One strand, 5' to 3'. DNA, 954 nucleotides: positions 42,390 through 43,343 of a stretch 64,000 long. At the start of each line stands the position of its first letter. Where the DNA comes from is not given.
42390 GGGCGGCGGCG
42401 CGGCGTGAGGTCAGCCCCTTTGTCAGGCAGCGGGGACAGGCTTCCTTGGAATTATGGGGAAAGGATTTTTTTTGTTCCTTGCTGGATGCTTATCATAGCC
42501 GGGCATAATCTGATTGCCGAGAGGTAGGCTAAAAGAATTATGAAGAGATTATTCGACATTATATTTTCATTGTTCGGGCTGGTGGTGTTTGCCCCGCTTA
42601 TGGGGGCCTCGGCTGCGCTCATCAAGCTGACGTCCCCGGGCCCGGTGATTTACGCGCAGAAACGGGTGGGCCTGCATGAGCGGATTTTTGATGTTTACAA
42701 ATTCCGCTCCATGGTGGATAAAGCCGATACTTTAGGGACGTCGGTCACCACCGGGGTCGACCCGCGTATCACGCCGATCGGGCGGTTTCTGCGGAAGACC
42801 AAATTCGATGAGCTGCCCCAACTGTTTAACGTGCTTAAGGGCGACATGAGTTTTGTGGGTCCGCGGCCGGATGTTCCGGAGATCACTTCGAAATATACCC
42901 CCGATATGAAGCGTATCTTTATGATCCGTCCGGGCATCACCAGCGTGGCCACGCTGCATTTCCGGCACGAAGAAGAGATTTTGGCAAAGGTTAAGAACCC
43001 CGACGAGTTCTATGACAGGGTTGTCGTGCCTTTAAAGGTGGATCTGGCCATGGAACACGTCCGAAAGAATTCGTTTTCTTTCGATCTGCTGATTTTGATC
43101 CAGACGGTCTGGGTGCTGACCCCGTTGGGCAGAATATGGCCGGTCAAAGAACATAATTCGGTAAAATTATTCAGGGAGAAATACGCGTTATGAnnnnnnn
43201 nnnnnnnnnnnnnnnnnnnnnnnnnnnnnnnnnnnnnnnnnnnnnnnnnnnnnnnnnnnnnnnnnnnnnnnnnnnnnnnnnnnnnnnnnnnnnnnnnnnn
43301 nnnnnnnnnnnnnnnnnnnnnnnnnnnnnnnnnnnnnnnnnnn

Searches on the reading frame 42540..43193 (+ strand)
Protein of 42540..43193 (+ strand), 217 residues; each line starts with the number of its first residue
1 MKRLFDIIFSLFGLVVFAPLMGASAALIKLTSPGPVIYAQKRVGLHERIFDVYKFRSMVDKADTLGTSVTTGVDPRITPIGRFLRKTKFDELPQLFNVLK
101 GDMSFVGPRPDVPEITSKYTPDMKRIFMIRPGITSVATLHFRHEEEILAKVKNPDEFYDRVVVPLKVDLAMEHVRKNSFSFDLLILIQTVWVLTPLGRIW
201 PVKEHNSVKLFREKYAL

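Call 3: search_protein_families(library=pfam, proteins=[window:42540-43193:+], max_evalue=0.01)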
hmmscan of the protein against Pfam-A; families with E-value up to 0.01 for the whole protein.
window:42540-43193:+ (217 aa): 1 family
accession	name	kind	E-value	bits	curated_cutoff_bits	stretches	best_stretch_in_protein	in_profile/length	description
PF02397.22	Bac_transf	-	1.3e-58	197.9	27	1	2-193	1-177/179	Bacterial sugar transferase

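Call 7: find_encoding_contigs(protein=window:42540-43193:+, flank=10000, max_places=10)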
Protein window:42540-43193:+ (217 aa): 2 contigs read that carry it; 2 places shown.
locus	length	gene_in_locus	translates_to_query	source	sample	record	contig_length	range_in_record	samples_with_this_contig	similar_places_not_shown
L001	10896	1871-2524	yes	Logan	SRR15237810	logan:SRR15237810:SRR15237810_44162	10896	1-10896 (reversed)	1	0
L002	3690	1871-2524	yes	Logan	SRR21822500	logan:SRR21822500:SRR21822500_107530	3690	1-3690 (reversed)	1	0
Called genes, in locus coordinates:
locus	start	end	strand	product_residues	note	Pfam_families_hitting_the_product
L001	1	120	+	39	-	?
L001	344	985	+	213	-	PF13338:AbiEi_4 (weak)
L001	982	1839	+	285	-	PF08843:AbiEii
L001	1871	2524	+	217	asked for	PF02397:Bac_transf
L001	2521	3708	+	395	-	PF01041:DegT_DnrJ_EryC1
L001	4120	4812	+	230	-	PF02698:DUF218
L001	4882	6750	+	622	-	PF13727:CoA_binding_3, PF08659:KR (faint), PF01073:3Beta_HSD, PF01370:Epimerase, PF02719:Polysacc_synt_2, PF04321:RmlD_sub_bind, PF07993:NAD_binding_4 (faint), PF16363:GDP_Man_Dehyd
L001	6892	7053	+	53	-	-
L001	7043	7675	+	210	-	PF02475:TRM5-TYW2_MTfase (faint), PF05050:Methyltransf_21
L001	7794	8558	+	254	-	PF13578:Methyltransf_24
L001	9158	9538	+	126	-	-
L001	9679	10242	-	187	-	PF08241:Methyltransf_11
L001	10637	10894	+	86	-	?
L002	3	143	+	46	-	?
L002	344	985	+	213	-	PF13338:AbiEi_4 (weak)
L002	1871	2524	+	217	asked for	PF02397:Bac_transf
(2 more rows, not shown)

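Call 14: find_related_loci(query=window:42540-43193:+, collection=genome_contigs, flank=10000)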
Query window:42540-43193:+ (217 aa) in genome_contigs; peptide patterns used: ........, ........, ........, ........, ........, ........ (x = any residue, [..] = any of these).
600 stretches matched a pattern (row limit reached: there are more); 598 encode a relative of the query (tblastn E <= 1e-3); the best 80 are kept; 80 distinct loci.
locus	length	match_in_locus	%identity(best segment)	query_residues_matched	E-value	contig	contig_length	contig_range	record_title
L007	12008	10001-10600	48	1-200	2e-57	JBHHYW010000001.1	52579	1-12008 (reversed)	MAG: Candidatus Scalindua sp. isolate Maj_2_bin.27 NODE_177_length_52579_cov_10.234959, whole genome shotgun sequence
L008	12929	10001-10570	48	1-190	5e-51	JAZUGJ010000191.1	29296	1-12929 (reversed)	MAG: Paludibacteraceae bacterium isolate T1900045285_TH20190055.MAGScoT_cleanbin_000082 SGB_5991_k141_1920831, whole gen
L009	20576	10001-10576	47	2-193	1e-49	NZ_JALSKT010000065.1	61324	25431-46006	MAG: Sulfurimonas sp. isolate 355-202_metabat1_scaf2bin.007 355-202_scaffold_47_c1, whole genome shotgun sequence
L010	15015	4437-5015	40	1-193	5e-49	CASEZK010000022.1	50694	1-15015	uncultured Oscillospiraceae bacterium isolate CO.O41.metabat-bins.286 genome assembly, contig: CO.O41.metabat-bins.286.f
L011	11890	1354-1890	46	1-179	7e-49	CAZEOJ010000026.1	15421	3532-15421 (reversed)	MAG TPA_asm: uncultured Bacteroidaceae bacterium isolate SRP199465_co1_53 genome assembly, contig: NODE_10772_length_154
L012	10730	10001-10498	48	25-190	1e-48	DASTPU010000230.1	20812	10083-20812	MAG TPA_asm: Nocardioidaceae bacterium isolate SMAG_U2205 k141_301099, whole genome shotgun sequence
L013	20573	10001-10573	45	1-191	8e-48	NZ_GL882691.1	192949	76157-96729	Bacteroides fluxus YIT 12057 Scfld359, whole genome shotgun sequence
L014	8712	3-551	43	11-193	7e-48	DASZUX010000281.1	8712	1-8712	MAG TPA_asm: Chitinophagaceae bacterium isolate SMAG_U6116 k141_867053, whole genome shotgun sequence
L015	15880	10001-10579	42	1-193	1e-47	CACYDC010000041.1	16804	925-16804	MAG: uncultured Ruminococcus sp. isolate RUG11828 genome assembly, contig: RUG11828_asm_41, whole genome shotgun sequenc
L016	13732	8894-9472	41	1-193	1e-47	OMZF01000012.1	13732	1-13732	uncultured Clostridiales bacterium isolate RUG098 genome assembly, contig: k87_5107289, whole genome shotgun sequence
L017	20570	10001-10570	47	2-191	7e-47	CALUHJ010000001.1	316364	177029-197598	MAG: uncultured Bacteroidales bacterium isolate BRZ_QL__bin133 genome assembly, contig: BRZ_QL__NODE_2_length_316364_cov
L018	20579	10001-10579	40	1-193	2e-46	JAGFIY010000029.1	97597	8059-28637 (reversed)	MAG: Melioribacteraceae bacterium isolate mag.9 k127_4356232, whole genome shotgun sequence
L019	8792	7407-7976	45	1-190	4e-46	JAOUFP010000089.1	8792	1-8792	MAG: Nitrospirota bacterium isolate 4_1_July_SF_Bin47 4_1_July_SF_Bin47_scaffold_4114_c1, whole genome shotgun sequence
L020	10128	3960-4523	43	1-190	6e-46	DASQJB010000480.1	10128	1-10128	MAG TPA_asm: Bryobacteraceae bacterium isolate SMAG_U11874 k141_3357001, whole genome shotgun sequence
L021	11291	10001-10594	42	2-197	3e-45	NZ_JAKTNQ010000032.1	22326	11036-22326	Thermus altitudinis strain SYSU G00630 RDPYD18112695_A.Scaf32, whole genome shotgun sequence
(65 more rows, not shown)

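Call 15: find_homologous_proteins(query=window:42540-43193:+, max_evalue=1e-40)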
Query window:42540-43193:+ (217 aa): 1778 proteins with E <= 1e-40 among 8000 candidates; the best 120 are listed.
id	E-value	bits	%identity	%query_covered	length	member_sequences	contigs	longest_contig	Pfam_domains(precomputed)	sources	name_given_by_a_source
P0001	2.4e-139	480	100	100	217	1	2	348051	PF02397.23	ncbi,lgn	-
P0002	9.9e-128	442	91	100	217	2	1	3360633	PF02397.23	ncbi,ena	-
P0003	3.0e-109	382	78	100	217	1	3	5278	PF02397.23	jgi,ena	-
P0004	5.6e-109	381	78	100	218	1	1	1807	PF02397.23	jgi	jgi:lipopolysaccharide/colanic/teichoic acid biosynthesis glycosyltransferase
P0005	2.3e-108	379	78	100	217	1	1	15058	PF02397.23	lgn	-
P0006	2.7e-108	379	78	100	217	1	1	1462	PF02397.23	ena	-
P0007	6.1e-108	377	76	100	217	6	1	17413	PF02397.23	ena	-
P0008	7.1e-108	377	78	100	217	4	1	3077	PF02397.23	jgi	-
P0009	2.7e-107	375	77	100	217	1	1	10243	PF02397.23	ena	-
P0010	3.0e-107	375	77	100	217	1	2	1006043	PF02397.23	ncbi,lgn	ncbi:MAG: sugar transferase [Candidatus Omnitrophota bacterium]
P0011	3.4e-107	375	75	100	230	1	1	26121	PF02397.23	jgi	-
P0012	4.4e-107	375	78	100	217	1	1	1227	PF02397.23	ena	-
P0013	4.8e-107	374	76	100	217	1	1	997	PF02397.23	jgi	jgi:lipopolysaccharide/colanic/teichoic acid biosynthesis glycosyltransferase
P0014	5.5e-107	374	76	100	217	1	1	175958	PF02397.23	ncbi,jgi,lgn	-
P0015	5.7e-107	374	78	100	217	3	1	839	PF02397.23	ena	-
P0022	1.5e-104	366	76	100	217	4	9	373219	PF02397.23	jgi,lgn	-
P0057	1.6e-94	333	85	83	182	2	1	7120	PF02397.23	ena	-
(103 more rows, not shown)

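Call 16: find_encoding_contigs(protein=P0002, flank=10000, max_places=6)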
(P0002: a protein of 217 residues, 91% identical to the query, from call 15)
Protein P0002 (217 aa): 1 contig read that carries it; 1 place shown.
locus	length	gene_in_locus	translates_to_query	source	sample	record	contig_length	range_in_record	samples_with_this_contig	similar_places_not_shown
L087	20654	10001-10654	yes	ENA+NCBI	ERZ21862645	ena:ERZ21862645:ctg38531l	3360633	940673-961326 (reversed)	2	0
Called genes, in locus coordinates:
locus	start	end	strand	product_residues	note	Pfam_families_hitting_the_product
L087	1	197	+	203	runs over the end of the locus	PF02563:Poly_export, PF22461:SLBB_2, PF10531:SLBB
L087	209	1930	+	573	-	PF02706:Wzz, PF13807:GNVR, PF10609:ParA (weak), PF01656:CbiA, PF13614:AAA_31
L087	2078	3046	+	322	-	PF00106:adh_short (weak), PF01073:3Beta_HSD, PF01370:Epimerase, PF02719:Polysacc_synt_2, PF04321:RmlD_sub_bind, PF07993:NAD_binding_4, PF13460:NAD_binding_10, PF16363:GDP_Man_Dehyd, +1 more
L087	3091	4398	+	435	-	PF01943:Polysacc_synt, PF13440:Polysacc_synt_3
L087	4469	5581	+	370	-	PF14897:EpsG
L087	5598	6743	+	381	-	PF13439:Glyco_transf_4, PF13579:Glyco_trans_4_4, PF20706:GT4-conflict, PF00534:Glycos_transf_1, PF13692:Glyco_trans_1_4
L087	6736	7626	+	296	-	-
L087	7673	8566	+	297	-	-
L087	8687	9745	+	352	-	PF13641:Glyco_tranf_2_3 (weak), PF00535:Glycos_transf_2, PF10111:Glyco_tranf_2_2 (faint)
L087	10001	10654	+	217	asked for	PF02397:Bac_transf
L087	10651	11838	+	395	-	PF00155:Aminotran_1_2, PF01041:DegT_DnrJ_EryC1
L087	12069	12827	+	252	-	PF02698:DUF218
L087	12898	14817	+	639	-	PF13727:CoA_binding_3, PF17836:PglD_N (weak), PF00106:adh_short (faint), PF01073:3Beta_HSD, PF01370:Epimerase, PF02719:Polysacc_synt_2, PF04321:RmlD_sub_bind, PF16363:GDP_Man_Dehyd, +1 more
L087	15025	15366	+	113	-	PF18924:DUF5674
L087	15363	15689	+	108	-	-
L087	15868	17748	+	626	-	-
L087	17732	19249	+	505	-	PF02366:PMT, PF13231:PMT_2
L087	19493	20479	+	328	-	PF03462:PCRF, PF00472:RF-1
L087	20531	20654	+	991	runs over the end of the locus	PF07517:SecA_DEAD, PF01043:SecA_PP_bind, PF21090:P-loop_SecA, PF07516:SecA_SW, PF02810:SEC-C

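Call 24: find_related_loci(query=window:42540-43193:+, collection=metagenome_contigs, flank=8000)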
Query window:42540-43193:+ (217 aa) in metagenome_contigs; peptide patterns used: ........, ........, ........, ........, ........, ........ (x = any residue, [..] = any of these).
600 stretches matched a pattern (row limit reached: there are more); 597 encode a relative of the query (tblastn E <= 1e-3); the best 80 are kept; 80 distinct loci.
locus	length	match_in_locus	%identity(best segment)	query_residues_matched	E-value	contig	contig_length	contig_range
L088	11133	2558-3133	51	2-193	3e-59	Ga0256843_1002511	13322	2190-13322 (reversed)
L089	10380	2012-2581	49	1-190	8e-57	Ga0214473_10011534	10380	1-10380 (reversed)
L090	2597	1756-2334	50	1-193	2e-56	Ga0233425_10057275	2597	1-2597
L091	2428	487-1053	49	1-190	2e-56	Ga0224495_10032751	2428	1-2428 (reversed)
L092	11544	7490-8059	46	1-190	1e-53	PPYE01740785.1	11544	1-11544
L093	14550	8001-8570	46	1-190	1e-53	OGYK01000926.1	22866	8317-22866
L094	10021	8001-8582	46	1-194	7e-54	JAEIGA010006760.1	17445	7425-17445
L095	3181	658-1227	46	1-190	4e-53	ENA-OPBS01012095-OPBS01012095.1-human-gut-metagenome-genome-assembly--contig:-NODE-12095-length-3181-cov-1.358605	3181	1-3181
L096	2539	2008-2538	50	1-177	7e-53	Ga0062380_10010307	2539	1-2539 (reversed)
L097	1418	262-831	45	1-190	7e-55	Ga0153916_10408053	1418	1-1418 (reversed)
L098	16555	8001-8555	49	1-185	2e-52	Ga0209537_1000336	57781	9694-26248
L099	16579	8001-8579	45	1-193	4e-52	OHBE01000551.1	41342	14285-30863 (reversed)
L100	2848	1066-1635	44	1-190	3e-52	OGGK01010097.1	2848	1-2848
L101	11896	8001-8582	46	1-194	1e-51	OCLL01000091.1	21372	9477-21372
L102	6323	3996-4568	48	1-191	2e-51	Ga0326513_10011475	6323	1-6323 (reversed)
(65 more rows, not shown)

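Call 26: find_encoding_contigs(protein=P0022, flank=8000, max_places=10)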
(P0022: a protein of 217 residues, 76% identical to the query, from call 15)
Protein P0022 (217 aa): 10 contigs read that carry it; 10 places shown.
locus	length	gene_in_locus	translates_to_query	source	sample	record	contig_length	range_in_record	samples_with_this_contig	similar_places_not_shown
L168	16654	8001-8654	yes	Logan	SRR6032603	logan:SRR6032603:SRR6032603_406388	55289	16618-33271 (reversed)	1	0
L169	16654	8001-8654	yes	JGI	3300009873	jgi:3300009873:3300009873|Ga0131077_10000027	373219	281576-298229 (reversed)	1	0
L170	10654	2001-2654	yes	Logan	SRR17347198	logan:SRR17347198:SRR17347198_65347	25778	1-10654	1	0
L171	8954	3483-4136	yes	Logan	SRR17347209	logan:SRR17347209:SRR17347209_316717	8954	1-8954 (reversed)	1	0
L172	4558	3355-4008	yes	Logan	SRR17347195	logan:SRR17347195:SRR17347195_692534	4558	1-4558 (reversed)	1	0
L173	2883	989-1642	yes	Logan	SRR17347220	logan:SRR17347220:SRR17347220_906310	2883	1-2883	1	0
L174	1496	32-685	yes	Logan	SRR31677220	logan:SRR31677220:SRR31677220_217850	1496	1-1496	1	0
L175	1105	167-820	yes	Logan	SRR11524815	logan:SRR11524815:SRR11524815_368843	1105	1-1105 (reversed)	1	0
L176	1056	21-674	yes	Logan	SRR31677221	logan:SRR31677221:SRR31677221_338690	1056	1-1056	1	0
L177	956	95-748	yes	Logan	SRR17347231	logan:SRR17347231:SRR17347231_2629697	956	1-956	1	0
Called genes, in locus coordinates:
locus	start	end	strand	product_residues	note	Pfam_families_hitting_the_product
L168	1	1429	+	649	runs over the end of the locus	PF13522:GATase_6, PF13537:GATase_7, PF00733:Asn_synthase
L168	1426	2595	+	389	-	PF13477:Glyco_trans_4_2, PF13439:Glyco_transf_4 (faint), PF13579:Glyco_trans_4_4 (weak), PF00534:Glycos_transf_1, PF13692:Glyco_trans_1_4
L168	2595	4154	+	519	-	PF13508:Acetyltransf_7 (faint), PF00583:Acetyltransf_1 (weak), PF13673:Acetyltransf_10 (weak)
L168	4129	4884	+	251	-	PF13489:Methyltransf_23 (weak), PF08241:Methyltransf_11, PF13649:Methyltransf_25, PF13847:Methyltransf_31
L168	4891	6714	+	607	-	PF02655:ATP-grasp_3, PF15632:ATPgrasp_Ter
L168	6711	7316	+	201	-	PF12710:HAD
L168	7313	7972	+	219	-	PF02698:DUF218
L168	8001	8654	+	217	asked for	PF02397:Bac_transf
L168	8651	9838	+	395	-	PF01041:DegT_DnrJ_EryC1, PF01212:Beta_elim_lyase (weak)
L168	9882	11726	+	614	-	PF13727:CoA_binding_3, PF04321:RmlD_sub_bind, PF01073:3Beta_HSD, PF01370:Epimerase, PF02719:Polysacc_synt_2, PF16363:GDP_Man_Dehyd, PF07993:NAD_binding_4 (faint)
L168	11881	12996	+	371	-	PF04392:ABC_sub_bind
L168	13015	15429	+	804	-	PF00672:HAMP, PF00990:GGDEF, PF00563:EAL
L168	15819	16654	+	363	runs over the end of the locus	PF16983:MFS_MOT1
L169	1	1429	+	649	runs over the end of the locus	PF13522:GATase_6, PF13537:GATase_7, PF00733:Asn_synthase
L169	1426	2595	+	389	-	PF13477:Glyco_trans_4_2, PF13439:Glyco_transf_4 (faint), PF13579:Glyco_trans_4_4 (weak), PF00534:Glycos_transf_1, PF13692:Glyco_trans_1_4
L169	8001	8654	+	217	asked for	PF02397:Bac_transf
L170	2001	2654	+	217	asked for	PF02397:Bac_transf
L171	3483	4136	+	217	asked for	PF02397:Bac_transf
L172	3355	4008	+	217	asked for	PF02397:Bac_transf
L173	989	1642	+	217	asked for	PF02397:Bac_transf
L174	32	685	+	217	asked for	PF02397:Bac_transf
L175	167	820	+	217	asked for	PF02397:Bac_transf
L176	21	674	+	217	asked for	PF02397:Bac_transf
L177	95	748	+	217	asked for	PF02397:Bac_transf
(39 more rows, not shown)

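Call 27: find_encoding_contigs(protein=P0007, flank=10000, max_places=4)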
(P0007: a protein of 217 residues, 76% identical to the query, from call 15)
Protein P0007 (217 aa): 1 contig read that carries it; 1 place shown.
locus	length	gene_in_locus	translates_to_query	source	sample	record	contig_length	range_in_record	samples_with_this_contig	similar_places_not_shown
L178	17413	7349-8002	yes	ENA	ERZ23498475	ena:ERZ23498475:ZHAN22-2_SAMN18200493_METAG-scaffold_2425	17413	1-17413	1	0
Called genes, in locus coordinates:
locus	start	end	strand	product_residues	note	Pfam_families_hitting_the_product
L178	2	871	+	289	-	?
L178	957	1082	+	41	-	-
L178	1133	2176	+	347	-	PF00534:Glycos_transf_1, PF13692:Glyco_trans_1_4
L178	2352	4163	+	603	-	PF16889:Hepar_II_III_N (weak), PF07940:Hepar_II_III_C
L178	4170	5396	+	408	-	PF13439:Glyco_transf_4, PF13579:Glyco_trans_4_4, PF00534:Glycos_transf_1, PF13692:Glyco_trans_1_4, PF13524:Glyco_trans_1_2 (weak)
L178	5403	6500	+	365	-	PF02350:Epimerase_2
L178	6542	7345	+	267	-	PF00132:Hexapep (faint)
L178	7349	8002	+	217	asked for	PF02397:Bac_transf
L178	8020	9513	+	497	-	PF01041:DegT_DnrJ_EryC1, PF17761:DUF1016_N, PF00565:SNase (weak)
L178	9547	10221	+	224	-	PF02397:Bac_transf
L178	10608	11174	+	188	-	PF20217:DUF6577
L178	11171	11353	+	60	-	-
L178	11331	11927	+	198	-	-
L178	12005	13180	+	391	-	PF01041:DegT_DnrJ_EryC1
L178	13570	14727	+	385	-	PF02661:Fic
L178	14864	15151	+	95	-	PF03693:ParD_antitoxin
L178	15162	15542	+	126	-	PF05016:ParE_toxin (weak)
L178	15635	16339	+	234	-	PF00589:Phage_integrase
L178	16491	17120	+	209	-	PF02698:DUF218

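Call 40: find_encoding_contigs(protein=P0057, flank=8000, max_places=4)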
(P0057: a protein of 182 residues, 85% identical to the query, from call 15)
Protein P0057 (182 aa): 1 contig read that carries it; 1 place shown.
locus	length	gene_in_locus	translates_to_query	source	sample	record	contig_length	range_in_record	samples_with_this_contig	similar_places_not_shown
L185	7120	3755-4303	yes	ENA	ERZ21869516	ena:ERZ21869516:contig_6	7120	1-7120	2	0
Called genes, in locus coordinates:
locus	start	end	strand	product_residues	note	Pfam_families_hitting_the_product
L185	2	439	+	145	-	?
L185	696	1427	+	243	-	PF13439:Glyco_transf_4, PF13579:Glyco_trans_4_4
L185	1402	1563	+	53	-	-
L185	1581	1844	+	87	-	-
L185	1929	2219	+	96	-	-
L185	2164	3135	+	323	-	PF02655:ATP-grasp_3, PF01071:GARS_A (weak), PF02222:ATP-grasp, PF02786:CPSase_L_D2 (faint), PF15632:ATPgrasp_Ter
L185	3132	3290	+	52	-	-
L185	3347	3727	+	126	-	PF12710:HAD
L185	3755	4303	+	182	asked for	PF02397:Bac_transf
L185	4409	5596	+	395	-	PF01041:DegT_DnrJ_EryC1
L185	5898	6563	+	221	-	PF02698:DUF218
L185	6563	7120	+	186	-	?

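Call 41: find_encoding_contigs(protein=P0005, flank=10000, max_places=4)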
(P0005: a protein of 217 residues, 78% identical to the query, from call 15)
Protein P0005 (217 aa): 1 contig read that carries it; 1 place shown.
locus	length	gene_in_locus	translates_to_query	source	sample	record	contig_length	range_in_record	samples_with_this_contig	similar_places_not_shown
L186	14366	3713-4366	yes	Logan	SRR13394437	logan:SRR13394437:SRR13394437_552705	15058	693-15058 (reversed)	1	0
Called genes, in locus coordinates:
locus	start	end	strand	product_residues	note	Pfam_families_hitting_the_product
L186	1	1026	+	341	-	?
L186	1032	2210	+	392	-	PF20706:GT4-conflict, PF00534:Glycos_transf_1, PF13692:Glyco_trans_1_4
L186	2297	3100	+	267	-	PF00132:Hexapep (faint)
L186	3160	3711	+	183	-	PF20385:DUF6680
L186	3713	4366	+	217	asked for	PF02397:Bac_transf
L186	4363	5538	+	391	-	PF01041:DegT_DnrJ_EryC1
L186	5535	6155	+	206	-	PF02698:DUF218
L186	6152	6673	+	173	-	PF13414:TPR_11 (faint), PF13428:TPR_14 (faint), PF23914:TPR_CcmH_CycH (faint), PF13181:TPR_8 (faint), PF13432:TPR_16 (weak), PF00515:TPR_1 (weak), PF07719:TPR_2 (weak)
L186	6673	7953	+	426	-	PF04932:Wzy_C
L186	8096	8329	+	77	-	-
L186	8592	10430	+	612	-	PF13727:CoA_binding_3, PF00106:adh_short (weak), PF01073:3Beta_HSD, PF01370:Epimerase, PF02719:Polysacc_synt_2, PF04321:RmlD_sub_bind, PF07993:NAD_binding_4 (weak), PF16363:GDP_Man_Dehyd, +1 more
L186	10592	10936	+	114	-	-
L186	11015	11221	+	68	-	-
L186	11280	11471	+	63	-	-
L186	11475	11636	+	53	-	-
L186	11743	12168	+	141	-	-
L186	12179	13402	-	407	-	PF00589:Phage_integrase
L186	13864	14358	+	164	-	-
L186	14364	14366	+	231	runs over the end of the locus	?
